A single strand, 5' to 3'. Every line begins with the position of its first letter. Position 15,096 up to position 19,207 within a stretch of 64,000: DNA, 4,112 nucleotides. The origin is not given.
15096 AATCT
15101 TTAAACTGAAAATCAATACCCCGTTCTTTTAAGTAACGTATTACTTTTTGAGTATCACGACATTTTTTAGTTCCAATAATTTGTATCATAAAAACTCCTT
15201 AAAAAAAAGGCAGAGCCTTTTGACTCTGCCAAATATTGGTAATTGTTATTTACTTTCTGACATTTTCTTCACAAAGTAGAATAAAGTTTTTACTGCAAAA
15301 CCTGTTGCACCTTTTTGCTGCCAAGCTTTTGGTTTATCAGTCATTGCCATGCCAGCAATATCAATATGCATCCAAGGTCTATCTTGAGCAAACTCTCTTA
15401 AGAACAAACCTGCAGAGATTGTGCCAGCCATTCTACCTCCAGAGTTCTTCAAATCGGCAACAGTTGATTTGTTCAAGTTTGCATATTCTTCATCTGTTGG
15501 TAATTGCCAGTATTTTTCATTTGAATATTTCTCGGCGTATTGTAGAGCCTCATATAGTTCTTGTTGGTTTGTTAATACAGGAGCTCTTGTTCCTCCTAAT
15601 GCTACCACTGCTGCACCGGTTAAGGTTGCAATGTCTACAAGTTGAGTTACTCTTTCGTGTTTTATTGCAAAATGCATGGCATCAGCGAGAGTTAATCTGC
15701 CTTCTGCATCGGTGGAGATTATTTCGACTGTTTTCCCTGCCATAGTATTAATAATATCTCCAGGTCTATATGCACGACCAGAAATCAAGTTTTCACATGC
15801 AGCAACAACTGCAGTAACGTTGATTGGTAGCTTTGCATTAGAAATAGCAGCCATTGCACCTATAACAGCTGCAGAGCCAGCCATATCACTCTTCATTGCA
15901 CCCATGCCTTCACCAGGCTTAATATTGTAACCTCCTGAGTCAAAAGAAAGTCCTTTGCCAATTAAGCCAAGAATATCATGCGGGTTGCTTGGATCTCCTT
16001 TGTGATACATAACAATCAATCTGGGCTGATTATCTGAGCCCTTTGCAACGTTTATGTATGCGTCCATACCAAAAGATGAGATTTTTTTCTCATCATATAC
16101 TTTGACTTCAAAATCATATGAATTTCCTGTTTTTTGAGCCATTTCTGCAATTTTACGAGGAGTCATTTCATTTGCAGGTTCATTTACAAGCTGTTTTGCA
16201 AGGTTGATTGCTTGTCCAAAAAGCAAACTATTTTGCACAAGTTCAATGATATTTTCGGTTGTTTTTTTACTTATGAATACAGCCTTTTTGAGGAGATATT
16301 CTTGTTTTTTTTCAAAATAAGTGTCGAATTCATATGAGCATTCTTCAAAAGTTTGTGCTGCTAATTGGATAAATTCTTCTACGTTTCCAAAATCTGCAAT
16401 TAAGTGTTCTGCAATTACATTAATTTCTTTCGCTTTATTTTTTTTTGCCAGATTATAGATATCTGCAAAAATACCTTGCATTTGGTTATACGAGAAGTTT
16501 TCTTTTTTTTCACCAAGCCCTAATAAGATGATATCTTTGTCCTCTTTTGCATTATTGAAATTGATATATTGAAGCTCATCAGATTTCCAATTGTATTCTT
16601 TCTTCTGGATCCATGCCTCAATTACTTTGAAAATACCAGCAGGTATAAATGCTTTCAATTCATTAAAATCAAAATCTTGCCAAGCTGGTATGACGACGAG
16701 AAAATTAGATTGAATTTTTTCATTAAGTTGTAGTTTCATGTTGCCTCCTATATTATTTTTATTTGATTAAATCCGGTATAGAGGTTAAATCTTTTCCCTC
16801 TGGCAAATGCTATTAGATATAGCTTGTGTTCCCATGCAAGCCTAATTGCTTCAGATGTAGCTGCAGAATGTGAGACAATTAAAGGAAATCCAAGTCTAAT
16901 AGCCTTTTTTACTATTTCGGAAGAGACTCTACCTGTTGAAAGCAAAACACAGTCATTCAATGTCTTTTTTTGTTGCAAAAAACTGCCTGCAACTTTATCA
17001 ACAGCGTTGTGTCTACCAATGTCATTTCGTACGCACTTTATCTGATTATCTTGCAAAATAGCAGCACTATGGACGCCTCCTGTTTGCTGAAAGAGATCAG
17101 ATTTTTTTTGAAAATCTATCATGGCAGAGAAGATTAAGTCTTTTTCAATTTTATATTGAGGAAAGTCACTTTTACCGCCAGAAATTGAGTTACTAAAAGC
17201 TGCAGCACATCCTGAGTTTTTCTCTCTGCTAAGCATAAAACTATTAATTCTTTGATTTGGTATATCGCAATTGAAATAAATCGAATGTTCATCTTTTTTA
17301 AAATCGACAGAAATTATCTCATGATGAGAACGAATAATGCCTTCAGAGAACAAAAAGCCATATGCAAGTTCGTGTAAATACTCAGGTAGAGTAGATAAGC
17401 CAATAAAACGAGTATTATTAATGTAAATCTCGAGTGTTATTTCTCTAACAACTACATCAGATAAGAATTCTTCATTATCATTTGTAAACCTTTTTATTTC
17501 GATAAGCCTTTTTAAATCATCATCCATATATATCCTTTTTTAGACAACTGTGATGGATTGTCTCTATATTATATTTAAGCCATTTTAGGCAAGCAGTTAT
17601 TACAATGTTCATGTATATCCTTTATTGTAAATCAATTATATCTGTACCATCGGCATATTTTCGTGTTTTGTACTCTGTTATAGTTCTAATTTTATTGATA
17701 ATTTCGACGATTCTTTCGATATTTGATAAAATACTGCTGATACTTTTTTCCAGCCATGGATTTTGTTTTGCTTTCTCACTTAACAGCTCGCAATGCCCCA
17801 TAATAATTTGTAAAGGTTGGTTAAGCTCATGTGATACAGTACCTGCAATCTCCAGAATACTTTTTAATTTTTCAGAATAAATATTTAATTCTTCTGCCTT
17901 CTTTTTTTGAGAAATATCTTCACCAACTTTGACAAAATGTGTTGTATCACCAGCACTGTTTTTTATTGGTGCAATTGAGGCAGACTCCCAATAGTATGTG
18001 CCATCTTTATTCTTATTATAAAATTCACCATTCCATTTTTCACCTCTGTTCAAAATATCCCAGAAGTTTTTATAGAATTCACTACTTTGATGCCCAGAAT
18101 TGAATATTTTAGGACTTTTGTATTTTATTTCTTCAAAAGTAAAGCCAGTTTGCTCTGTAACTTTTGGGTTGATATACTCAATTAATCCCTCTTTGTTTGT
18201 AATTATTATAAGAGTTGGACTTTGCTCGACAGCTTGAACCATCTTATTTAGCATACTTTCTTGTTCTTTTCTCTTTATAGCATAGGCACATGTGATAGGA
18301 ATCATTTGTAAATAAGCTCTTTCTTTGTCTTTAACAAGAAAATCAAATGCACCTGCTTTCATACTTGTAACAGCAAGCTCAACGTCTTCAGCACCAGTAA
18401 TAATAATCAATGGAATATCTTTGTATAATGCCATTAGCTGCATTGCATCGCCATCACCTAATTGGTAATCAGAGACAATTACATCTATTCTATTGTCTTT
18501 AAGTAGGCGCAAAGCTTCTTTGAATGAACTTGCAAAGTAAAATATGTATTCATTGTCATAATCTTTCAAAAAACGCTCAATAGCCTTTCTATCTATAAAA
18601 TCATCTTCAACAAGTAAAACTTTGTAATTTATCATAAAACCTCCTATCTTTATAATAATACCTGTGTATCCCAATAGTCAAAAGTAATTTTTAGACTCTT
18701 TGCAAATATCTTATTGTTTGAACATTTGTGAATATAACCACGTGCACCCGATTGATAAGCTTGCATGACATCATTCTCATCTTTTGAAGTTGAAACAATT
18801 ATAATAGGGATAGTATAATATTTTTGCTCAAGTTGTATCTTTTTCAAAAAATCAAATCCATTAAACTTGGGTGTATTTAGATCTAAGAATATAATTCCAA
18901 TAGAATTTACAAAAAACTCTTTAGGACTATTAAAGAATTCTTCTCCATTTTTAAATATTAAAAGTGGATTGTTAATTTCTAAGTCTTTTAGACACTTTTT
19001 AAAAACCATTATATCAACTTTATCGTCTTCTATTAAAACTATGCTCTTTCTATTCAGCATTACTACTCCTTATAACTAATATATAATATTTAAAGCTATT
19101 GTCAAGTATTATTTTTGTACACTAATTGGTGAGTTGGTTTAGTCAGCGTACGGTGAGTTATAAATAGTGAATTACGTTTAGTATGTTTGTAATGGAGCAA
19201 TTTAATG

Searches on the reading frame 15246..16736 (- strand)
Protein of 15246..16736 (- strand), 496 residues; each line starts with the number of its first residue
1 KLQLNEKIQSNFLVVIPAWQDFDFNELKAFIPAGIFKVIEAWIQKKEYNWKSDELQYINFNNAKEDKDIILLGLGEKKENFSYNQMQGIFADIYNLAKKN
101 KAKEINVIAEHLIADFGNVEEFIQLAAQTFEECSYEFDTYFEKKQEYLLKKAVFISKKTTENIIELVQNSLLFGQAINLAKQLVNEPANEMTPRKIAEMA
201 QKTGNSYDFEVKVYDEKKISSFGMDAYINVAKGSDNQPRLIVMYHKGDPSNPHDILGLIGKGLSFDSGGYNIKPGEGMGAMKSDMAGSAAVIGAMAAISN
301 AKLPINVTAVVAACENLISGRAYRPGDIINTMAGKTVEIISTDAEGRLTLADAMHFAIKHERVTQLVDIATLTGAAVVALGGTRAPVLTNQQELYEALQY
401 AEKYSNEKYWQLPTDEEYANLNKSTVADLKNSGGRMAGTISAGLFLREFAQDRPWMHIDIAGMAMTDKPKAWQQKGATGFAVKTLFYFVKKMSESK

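Call 68: search_protein_families(library=pfam, proteins=[window:15246-16736:-], max_evalue=0.001)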
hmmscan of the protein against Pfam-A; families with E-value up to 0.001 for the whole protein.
window:15246-16736:- (496 aa): 2 families
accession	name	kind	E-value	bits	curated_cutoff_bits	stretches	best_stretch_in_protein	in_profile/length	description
PF00883.26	Peptidase_M17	-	2.5e-113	378.9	25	1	178-485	1-309/310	Cytosol aminopeptidase family, catalytic domain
PF02789.23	Peptidase_M17_N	-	3.6e-09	37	23.4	1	15-143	1-128/129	Cytosol aminopeptidase family, N-terminal domain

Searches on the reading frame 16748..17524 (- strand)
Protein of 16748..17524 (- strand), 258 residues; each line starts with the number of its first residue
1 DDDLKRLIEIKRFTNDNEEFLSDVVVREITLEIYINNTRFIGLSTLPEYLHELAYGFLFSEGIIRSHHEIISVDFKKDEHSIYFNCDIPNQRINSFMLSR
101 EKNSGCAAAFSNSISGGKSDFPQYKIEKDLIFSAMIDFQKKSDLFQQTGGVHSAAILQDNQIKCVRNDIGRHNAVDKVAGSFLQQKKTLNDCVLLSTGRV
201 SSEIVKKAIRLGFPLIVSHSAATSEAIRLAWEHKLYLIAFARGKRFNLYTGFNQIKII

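Call 68: search_protein_families(library=pfam, proteins=[window:16748-17524:-], max_evalue=0.001)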
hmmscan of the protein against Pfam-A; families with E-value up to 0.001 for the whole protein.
window:16748-17524:- (258 aa): 1 family
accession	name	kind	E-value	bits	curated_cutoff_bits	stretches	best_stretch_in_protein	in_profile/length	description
PF02634.21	FdhD-NarQ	-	4.1e-66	223.5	27.2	1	26-255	1-236/237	FdhD/NarQ family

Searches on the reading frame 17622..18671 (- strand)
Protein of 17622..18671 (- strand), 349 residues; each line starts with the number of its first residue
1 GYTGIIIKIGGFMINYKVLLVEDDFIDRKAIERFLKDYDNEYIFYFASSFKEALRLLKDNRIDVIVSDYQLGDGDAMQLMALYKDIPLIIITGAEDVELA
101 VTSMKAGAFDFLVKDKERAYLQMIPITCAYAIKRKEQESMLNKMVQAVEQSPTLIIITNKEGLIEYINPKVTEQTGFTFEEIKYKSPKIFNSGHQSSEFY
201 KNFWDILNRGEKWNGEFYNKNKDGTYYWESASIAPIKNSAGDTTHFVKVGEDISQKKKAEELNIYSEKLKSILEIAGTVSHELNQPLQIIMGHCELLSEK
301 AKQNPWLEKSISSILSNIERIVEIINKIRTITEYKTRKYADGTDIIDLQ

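Call 33: search_protein_families(library=pfam, proteins=[window:17622-18671:-], max_evalue=0.001)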
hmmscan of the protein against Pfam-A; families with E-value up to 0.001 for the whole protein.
window:17622-18671:- (349 aa): 6 families
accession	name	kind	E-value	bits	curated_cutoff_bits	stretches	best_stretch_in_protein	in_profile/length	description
PF00072.30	Response_reg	-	1.5e-15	57.8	30.2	1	18-119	1-104/111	Response regulator receiver domain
PF13426.13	PAS_9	-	3.1e-14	53.5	27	1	154-255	3-103/103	PAS domain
PF00989.32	PAS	-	8.1e-12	45.6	22.6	1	143-253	2-113/113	PAS fold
PF00512.31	HisKA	-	1.7e-11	44.4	26.9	1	274-331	4-60/66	His Kinase A (phospho-acceptor) domain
PF08447.18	PAS_3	-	1.2e-10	41.9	25.6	1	165-249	2-88/89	PAS fold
PF08448.16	PAS_4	-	0.00032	21.4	23.1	1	148-257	1-109/110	PAS fold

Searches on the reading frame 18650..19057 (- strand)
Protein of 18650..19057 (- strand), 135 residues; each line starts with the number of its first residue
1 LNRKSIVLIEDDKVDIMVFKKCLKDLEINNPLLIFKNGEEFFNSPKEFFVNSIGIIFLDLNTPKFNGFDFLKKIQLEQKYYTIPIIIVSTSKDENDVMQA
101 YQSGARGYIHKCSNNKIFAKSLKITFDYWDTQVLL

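Call 68: search_protein_families(library=pfam, proteins=[window:18650-19057:-], max_evalue=0.001)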
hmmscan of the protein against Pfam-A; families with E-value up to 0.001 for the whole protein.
window:18650-19057:- (135 aa): 1 family
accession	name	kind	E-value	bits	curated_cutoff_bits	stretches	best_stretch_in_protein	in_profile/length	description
PF00072.30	Response_reg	-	2e-16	60.6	30.2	1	6-116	1-104/111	Response regulator receiver domain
